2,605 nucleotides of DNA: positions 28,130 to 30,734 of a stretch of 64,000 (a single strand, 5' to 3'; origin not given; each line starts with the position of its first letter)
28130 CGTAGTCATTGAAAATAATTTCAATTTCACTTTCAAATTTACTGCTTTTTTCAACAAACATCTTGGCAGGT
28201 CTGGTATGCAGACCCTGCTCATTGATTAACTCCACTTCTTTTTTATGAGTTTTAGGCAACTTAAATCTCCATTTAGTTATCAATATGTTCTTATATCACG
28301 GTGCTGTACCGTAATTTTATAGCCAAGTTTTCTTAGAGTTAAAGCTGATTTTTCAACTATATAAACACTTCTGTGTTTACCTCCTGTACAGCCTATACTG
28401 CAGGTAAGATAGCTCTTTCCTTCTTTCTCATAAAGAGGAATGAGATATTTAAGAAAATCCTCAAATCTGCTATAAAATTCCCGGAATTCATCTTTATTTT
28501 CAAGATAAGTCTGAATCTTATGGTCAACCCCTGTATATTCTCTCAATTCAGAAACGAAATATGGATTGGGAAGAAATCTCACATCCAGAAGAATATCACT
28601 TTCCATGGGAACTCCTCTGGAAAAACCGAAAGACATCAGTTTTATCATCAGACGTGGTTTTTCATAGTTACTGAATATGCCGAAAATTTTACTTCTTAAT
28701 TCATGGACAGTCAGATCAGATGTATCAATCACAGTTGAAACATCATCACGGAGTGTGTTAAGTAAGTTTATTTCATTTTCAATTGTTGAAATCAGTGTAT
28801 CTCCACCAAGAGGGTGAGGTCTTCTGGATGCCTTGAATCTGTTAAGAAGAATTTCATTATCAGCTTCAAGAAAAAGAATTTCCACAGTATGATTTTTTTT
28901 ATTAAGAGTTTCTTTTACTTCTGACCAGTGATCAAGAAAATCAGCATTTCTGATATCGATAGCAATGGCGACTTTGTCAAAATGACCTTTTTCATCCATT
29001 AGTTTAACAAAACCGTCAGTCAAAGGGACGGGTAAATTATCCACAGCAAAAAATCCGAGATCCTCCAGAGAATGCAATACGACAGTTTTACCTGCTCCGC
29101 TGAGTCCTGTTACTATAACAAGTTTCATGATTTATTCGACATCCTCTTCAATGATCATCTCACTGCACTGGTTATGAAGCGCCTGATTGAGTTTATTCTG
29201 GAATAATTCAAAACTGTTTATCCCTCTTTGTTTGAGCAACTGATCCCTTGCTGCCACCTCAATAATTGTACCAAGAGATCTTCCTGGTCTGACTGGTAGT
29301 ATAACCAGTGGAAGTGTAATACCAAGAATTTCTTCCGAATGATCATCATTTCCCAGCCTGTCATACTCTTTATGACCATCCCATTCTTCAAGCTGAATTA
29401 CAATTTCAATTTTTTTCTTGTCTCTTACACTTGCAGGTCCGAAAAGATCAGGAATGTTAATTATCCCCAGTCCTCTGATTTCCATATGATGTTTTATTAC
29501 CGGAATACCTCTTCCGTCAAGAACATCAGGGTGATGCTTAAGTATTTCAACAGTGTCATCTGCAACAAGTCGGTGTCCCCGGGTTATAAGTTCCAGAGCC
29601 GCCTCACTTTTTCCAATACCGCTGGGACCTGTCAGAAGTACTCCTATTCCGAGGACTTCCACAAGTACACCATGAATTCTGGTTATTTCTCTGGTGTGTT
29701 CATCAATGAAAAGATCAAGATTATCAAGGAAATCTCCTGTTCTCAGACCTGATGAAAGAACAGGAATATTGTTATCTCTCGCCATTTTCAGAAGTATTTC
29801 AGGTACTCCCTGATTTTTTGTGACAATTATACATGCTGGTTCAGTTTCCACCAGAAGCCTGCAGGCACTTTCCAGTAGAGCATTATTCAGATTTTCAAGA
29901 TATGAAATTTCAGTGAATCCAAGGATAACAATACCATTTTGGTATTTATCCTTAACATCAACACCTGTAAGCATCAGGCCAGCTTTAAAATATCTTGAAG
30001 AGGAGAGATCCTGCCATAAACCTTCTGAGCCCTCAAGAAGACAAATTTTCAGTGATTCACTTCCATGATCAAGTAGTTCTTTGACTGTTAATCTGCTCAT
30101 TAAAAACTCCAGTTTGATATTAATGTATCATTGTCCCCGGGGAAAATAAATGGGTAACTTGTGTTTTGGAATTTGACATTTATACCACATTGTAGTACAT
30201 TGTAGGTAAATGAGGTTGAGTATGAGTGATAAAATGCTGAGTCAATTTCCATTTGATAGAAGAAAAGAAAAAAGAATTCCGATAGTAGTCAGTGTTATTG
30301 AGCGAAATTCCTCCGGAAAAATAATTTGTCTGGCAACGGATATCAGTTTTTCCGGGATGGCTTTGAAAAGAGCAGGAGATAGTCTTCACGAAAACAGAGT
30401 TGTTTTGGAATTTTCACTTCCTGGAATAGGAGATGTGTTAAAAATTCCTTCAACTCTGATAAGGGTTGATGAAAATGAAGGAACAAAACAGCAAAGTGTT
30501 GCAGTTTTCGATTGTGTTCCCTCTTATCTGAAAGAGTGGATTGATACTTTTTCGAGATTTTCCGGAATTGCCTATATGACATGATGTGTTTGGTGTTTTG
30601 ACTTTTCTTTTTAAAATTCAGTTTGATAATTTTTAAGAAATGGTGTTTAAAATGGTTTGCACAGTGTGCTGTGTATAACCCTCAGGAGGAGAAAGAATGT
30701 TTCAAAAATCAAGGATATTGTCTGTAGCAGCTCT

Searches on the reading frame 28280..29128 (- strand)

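Call 55: search_protein_families(library=pfam, proteins=[window:28280-29128:-], max_evalue=0.0001)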
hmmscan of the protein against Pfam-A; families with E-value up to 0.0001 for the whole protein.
window:28280-29128:- (282 aa): 2 families
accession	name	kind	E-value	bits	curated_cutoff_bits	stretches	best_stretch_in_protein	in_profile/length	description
PF22740.1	PapZ_C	-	4.7e-45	153.1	27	1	161-279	2-120/121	RapZ C-terminal domain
PF03668.21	RapZ-like_N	-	3.7e-44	150.7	25.4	1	1-151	1-153/158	RapZ-like N-terminal domain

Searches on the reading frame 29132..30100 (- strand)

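Call 55: search_protein_families(library=pfam, proteins=[window:29132-30100:-], max_evalue=0.0001)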
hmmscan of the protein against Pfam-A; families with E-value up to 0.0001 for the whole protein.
window:29132-30100:- (322 aa): 2 families
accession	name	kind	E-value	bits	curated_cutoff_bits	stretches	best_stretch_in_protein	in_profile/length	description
PF07475.17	Hpr_kinase_C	-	4.7e-64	215.5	33.3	1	139-303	6-170/171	HPr Serine kinase C-terminal domain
PF02603.21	Hpr_kinase_N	-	6.1e-20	71.9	24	1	5-129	2-122/125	HPr Serine kinase N terminus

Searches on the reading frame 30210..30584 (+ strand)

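Call 88: search_protein_families(library=pfam, proteins=[window:30210-30584:+], max_evalue=0.001)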
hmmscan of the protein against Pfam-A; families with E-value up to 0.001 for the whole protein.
window:30210-30584:+ (124 aa): 1 family
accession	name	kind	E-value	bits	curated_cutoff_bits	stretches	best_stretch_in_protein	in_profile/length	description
PF07238.19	PilZ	-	7.1e-09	36.4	22.5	1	16-93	1-79/102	PilZ domain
